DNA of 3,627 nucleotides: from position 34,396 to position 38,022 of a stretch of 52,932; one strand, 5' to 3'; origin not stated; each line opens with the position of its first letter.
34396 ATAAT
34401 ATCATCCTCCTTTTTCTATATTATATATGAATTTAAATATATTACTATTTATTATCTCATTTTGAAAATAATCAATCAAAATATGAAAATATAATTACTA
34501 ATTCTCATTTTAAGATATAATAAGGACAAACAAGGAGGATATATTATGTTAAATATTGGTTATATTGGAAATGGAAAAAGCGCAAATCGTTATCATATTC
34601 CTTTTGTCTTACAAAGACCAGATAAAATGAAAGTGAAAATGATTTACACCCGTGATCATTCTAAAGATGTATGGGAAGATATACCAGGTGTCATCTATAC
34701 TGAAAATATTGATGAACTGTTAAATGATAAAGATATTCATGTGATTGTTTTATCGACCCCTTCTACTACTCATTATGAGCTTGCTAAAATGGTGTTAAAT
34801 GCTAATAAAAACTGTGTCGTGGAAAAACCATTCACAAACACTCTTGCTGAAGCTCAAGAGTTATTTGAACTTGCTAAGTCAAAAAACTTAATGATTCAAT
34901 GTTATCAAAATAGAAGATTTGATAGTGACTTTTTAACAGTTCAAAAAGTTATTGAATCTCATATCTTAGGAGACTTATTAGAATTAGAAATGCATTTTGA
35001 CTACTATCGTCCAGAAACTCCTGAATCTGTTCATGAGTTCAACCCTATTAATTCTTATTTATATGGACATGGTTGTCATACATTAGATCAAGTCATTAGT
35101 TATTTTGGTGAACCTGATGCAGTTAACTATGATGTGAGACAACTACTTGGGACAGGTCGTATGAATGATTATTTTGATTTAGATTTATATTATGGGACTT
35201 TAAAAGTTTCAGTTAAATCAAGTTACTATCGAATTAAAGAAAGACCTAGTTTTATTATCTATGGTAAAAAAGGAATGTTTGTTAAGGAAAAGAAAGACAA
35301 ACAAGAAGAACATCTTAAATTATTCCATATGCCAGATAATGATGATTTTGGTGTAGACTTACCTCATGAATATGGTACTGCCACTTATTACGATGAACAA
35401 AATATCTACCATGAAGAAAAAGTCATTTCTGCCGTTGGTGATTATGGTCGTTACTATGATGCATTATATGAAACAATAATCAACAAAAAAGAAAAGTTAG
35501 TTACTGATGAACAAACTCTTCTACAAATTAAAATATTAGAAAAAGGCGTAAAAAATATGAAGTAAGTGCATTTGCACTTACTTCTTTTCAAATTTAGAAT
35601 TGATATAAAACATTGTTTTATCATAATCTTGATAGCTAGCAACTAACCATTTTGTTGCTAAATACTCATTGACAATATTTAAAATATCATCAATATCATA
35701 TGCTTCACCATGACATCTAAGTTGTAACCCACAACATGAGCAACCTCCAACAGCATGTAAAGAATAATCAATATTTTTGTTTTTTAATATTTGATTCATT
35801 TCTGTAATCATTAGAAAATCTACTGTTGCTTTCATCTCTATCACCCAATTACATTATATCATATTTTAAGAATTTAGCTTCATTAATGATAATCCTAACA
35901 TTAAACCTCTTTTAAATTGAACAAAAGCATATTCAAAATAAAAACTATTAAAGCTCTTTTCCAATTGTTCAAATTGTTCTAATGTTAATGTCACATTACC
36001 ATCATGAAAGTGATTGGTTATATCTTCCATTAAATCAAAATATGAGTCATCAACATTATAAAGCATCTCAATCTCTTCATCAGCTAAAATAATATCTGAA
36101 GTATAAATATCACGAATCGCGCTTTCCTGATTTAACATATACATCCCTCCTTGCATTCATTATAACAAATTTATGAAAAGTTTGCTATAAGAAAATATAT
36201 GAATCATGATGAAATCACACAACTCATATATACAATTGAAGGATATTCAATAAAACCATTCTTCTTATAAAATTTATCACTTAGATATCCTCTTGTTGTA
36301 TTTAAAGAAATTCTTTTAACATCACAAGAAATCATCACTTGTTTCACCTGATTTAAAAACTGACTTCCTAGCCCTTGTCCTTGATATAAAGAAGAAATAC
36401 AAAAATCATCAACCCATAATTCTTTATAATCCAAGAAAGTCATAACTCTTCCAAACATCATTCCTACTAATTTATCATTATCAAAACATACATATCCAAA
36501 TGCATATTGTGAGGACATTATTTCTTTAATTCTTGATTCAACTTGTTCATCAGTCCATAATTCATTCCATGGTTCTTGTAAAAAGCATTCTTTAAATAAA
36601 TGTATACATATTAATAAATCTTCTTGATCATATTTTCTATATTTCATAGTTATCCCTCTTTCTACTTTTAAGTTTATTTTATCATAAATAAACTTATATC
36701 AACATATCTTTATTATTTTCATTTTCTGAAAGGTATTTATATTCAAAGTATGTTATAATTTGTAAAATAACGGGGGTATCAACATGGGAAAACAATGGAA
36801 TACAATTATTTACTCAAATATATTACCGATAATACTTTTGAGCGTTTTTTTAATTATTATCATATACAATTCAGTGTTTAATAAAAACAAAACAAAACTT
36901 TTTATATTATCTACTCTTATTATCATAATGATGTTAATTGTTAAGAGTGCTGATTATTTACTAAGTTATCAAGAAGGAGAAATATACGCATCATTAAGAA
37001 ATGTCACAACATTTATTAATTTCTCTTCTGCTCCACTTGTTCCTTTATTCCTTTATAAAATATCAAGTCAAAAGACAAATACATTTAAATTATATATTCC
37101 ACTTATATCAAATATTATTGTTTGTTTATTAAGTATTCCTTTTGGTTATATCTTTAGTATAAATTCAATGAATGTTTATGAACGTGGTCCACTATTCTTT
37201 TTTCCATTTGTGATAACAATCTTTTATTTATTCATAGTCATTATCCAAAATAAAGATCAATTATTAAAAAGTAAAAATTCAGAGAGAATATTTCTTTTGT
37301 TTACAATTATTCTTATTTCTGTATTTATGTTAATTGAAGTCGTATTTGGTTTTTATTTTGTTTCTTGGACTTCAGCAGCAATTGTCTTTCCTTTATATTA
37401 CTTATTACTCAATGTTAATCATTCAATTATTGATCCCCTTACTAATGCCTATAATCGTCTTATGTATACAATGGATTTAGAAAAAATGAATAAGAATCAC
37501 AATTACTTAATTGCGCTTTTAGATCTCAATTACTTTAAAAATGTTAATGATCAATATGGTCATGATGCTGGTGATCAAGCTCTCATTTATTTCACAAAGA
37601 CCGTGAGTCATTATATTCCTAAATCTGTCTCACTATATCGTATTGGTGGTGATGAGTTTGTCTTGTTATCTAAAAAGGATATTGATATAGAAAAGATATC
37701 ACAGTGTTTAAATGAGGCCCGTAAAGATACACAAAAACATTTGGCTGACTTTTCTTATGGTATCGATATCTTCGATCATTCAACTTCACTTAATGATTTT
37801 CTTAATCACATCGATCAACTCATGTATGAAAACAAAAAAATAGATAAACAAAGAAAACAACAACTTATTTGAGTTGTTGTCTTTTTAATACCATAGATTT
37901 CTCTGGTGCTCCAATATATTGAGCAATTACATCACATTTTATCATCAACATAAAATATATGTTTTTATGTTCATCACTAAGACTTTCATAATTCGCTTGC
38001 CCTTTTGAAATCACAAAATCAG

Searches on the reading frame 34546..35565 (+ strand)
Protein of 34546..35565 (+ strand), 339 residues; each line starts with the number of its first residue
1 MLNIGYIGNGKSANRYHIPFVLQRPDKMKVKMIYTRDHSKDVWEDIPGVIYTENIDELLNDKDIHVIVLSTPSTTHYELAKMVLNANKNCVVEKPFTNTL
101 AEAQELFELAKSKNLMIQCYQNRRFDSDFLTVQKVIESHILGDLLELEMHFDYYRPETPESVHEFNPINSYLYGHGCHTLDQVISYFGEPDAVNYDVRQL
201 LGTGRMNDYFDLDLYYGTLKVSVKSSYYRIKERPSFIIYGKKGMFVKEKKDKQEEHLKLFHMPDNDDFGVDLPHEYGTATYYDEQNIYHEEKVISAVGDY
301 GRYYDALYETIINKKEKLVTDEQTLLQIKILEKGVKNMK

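Call 51: search_protein_families(library=pfam, proteins=[window:34546-35565:+], max_evalue=0.00001)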
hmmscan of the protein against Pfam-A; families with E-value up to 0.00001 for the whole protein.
window:34546-35565:+ (339 aa): 3 families
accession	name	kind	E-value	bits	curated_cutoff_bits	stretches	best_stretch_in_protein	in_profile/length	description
PF01408.29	GFO_IDH_MocA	-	8.3e-22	78.6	24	1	2-118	1-117/120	Oxidoreductase family, NAD-binding Rossmann fold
PF02894.22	GFO_IDH_MocA_C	-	5.2e-21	75.9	22.9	1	134-338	2-210/218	Oxidoreductase family, C-terminal alpha/beta domain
PF22725.1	GFO_IDH_MocA_C3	-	7.8e-16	58.6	27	1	129-245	1-123/124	GFO/IDH/MocA C-terminal domain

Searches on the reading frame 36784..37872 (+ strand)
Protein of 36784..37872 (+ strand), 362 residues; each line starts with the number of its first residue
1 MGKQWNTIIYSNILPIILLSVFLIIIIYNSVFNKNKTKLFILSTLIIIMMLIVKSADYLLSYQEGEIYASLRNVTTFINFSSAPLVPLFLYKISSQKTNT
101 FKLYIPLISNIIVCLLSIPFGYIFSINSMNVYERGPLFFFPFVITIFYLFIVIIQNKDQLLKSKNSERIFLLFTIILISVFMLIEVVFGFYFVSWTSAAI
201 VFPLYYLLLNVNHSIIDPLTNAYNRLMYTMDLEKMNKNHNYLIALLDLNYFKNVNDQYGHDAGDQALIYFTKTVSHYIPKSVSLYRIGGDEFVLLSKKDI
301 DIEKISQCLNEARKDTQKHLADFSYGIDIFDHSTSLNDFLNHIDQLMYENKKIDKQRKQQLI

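Call 51: search_protein_families(library=pfam, proteins=[window:36784-37872:+], max_evalue=0.00001)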
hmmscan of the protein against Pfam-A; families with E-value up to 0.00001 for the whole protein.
window:36784-37872:+ (362 aa): 1 family
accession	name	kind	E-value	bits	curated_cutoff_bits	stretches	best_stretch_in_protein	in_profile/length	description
PF00990.26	GGDEF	-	2.3e-24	86.4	23.8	1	215-355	2-159/161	Diguanylate cyclase, GGDEF domain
